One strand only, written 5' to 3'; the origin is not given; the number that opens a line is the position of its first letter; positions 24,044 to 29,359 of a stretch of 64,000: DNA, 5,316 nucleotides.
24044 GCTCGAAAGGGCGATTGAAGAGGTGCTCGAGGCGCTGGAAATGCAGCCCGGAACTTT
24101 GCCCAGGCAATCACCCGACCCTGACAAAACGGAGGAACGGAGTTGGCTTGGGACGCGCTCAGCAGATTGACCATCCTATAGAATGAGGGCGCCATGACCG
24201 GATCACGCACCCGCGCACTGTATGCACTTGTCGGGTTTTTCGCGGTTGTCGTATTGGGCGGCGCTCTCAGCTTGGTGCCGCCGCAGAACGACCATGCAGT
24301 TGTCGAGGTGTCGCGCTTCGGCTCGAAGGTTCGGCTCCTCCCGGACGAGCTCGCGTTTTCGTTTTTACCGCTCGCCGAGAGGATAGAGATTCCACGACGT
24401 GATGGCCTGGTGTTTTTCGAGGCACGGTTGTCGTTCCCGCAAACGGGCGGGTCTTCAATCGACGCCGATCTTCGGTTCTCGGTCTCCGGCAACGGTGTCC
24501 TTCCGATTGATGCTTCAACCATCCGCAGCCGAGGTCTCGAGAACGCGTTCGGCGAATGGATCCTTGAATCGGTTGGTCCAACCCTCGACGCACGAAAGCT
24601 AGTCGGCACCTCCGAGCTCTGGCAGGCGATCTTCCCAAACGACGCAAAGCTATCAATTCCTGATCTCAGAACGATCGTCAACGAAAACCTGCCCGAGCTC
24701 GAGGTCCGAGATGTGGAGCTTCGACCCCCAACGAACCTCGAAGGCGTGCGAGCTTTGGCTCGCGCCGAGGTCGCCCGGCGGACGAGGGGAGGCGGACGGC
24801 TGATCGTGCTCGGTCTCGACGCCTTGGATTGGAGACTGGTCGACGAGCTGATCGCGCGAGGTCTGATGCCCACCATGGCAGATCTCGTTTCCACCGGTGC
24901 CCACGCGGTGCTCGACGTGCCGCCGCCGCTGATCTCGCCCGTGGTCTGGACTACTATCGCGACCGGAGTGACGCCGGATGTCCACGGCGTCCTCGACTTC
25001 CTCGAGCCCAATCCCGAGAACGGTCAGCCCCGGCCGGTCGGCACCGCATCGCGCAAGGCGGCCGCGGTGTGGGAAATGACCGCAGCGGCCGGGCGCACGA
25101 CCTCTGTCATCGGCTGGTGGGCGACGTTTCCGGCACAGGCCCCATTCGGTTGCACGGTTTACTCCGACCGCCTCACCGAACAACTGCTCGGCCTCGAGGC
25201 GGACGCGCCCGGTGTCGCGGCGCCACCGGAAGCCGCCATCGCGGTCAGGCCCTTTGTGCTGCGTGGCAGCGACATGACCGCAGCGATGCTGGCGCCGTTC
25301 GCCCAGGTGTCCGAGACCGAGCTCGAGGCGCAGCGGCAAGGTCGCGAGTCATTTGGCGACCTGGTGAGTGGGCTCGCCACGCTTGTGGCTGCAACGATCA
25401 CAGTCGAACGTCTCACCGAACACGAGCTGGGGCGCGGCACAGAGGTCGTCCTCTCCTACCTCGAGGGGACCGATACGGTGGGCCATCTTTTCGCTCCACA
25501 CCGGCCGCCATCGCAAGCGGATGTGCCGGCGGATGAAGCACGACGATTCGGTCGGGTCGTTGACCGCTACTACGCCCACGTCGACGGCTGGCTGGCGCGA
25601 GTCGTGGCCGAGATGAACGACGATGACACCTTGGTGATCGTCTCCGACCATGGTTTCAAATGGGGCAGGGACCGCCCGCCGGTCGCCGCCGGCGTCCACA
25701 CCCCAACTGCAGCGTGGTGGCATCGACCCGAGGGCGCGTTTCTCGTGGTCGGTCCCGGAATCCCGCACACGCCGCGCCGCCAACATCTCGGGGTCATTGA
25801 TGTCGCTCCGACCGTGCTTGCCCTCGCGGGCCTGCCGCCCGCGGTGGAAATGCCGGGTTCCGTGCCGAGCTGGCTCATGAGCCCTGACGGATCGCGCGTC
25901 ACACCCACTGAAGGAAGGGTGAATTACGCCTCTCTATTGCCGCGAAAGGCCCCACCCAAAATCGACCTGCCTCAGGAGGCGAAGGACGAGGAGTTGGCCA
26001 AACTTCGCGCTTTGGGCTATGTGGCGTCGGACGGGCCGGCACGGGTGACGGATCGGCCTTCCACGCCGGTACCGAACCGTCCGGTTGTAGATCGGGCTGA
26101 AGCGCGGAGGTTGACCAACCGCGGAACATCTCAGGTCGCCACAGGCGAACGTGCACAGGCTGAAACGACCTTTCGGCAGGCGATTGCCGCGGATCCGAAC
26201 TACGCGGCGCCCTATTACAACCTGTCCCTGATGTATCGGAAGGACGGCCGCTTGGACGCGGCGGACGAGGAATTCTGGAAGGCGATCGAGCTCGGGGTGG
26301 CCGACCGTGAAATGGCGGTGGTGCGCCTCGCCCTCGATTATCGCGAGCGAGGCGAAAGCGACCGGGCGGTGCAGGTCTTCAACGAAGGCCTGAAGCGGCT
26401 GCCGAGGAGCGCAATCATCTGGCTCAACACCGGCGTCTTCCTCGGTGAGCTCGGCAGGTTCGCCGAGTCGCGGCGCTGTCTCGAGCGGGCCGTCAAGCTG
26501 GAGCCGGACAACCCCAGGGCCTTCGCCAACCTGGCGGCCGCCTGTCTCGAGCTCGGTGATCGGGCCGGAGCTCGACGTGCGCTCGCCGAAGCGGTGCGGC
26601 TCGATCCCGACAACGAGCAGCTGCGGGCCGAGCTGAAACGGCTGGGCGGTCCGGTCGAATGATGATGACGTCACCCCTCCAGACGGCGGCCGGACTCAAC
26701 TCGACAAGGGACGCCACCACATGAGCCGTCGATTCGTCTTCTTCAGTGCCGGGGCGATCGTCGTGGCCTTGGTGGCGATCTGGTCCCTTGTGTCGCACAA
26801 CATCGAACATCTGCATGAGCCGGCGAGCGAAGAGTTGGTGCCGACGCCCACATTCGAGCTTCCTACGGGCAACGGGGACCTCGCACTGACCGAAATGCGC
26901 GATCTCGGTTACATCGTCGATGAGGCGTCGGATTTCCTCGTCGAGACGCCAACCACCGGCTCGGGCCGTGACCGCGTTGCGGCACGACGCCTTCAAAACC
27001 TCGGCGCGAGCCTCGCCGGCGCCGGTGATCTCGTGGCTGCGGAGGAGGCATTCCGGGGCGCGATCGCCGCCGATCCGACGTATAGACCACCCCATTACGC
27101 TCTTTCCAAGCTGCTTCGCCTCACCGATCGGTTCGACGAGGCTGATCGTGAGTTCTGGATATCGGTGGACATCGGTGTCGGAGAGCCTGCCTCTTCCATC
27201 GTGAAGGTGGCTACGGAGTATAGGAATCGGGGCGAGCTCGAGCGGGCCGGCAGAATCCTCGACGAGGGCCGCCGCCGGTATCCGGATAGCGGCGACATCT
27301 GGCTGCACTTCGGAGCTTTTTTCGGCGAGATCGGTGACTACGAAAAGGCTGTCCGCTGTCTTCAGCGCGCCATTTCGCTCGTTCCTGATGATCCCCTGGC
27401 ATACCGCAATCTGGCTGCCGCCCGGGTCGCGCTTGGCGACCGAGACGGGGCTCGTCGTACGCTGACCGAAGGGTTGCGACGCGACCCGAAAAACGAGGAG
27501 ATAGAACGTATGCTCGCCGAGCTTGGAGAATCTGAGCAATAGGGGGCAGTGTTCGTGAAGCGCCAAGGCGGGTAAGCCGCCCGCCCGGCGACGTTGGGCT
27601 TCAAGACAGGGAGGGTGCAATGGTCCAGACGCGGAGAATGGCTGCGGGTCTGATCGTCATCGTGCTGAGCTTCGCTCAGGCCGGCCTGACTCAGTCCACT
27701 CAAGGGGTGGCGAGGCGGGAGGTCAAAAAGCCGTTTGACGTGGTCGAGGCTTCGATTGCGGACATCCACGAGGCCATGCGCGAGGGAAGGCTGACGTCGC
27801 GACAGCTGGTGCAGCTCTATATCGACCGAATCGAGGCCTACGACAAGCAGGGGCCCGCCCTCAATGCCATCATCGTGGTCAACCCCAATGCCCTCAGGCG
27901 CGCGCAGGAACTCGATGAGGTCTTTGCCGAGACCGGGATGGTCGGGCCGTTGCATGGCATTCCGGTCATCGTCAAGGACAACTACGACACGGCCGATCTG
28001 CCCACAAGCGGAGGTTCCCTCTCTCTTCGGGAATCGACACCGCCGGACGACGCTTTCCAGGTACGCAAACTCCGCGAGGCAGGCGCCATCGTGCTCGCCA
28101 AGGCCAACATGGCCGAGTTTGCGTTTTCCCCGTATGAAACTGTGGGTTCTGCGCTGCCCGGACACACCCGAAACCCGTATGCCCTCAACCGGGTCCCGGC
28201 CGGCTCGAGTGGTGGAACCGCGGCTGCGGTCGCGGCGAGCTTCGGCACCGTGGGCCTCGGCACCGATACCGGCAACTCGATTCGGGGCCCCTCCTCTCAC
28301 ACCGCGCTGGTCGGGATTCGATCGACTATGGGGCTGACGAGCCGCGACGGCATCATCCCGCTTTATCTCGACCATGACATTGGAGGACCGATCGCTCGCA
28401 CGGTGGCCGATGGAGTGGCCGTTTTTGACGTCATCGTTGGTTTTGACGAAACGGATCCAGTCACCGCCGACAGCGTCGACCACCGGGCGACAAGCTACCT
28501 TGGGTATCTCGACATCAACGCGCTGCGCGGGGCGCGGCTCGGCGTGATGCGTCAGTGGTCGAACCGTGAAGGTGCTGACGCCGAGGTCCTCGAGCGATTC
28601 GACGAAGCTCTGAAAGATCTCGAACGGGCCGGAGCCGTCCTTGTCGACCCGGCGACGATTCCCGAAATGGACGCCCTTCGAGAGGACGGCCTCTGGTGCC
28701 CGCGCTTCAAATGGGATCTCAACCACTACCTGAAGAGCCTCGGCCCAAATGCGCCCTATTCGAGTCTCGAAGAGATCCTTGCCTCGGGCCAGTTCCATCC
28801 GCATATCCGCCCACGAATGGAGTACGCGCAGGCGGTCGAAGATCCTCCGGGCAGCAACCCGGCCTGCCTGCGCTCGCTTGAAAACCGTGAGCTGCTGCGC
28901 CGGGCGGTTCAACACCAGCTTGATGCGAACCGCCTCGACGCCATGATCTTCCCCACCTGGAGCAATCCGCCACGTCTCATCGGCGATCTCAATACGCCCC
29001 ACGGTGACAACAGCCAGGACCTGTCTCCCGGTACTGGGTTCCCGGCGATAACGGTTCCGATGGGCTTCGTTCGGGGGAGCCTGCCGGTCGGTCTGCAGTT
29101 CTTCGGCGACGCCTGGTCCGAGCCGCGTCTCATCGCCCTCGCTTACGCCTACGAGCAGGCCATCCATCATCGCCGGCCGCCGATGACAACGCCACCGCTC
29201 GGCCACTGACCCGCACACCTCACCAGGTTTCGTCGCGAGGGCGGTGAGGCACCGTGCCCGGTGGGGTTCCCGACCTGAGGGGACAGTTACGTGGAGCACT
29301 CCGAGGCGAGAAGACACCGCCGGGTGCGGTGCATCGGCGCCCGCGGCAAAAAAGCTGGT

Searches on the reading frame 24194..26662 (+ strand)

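Call 10: search_protein_families(library=pfam, proteins=[window:24194-26662:+])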
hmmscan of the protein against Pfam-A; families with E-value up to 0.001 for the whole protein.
window:24194-26662:+ (822 aa): 18 families
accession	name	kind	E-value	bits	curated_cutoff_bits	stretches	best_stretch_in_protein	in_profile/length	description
PF01663.27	Phosphodiest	-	8.5e-25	88.5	23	1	203-491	1-224/342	Type I phosphodiesterase / nucleotide pyrophosphatase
PF07719.23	TPR_2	-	7.5e-22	76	27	2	775-807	2-34/34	Tetratricopeptide repeat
PF13432.12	TPR_16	-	1.8e-18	67.1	32.7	2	752-807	9-64/65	Tetratricopeptide repeat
PF13181.12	TPR_8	-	7.6e-18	63.5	25.7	0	742-773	3-34/34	Tetratricopeptide repeat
PF13414.12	TPR_11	-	2.7e-17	62.6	26.8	1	752-788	6-42/42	TPR repeat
PF00515.34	TPR_1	-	7.9e-17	60.7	27.8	0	740-773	1-34/34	Tetratricopeptide repeat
PF13431.12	TPR_17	-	2.3e-15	55.9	24.4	1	660-690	2-32/34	Tetratricopeptide repeat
PF13428.12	TPR_14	-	1.7e-14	53.3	23.5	0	743-782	4-43/44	Tetratricopeptide repeat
PF14559.12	TPR_19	-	1.6e-11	44.8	25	2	753-812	4-63/68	Tetratricopeptide repeat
PF13424.12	TPR_12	-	4.9e-11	43.1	30.1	1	740-804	3-75/77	Tetratricopeptide repeat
PF13174.12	TPR_6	-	4.2e-08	33.8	26.3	0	643-669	6-32/33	Tetratricopeptide repeat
PF13371.12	TPR_9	-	2.2e-06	28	35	0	761-812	16-67/73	Tetratricopeptide repeat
PF00884.28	Sulfatase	-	4.7e-06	26.6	25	1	431-546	170-300/301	Sulfatase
PF23914.1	TPR_CcmH_CycH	-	2e-05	24.9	42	0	733-810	43-123/158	Cytochrome c-type biogenesis protein H TPR domain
PF07721.20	TPR_4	-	4.8e-05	24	27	0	774-799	1-26/26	Tetratricopeptide repeat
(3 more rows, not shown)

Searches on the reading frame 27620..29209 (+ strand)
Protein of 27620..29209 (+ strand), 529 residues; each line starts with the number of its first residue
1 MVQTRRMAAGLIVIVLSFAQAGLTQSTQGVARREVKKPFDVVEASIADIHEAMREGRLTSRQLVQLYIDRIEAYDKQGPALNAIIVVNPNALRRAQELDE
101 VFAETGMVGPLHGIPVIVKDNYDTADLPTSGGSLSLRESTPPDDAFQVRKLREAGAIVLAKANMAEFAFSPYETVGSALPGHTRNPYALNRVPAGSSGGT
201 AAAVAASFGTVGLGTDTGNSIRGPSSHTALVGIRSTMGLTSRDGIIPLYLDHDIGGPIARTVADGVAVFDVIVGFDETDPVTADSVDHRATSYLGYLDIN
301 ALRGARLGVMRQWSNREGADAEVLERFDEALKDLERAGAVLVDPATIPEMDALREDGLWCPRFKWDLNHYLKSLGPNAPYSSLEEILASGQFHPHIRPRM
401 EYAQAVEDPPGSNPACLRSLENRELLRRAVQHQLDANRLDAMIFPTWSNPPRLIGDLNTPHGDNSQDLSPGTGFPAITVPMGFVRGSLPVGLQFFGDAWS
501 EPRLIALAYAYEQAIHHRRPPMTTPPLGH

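Call 9: search_protein_families(library=pfam, proteins=[window:27620-29209:+])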
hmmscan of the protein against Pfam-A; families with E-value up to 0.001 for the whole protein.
window:27620-29209:+ (529 aa): 1 family
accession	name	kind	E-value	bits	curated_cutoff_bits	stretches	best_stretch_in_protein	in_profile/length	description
PF01425.27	Amidase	-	1.1e-88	298.7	27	1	63-504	2-444/445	Amidase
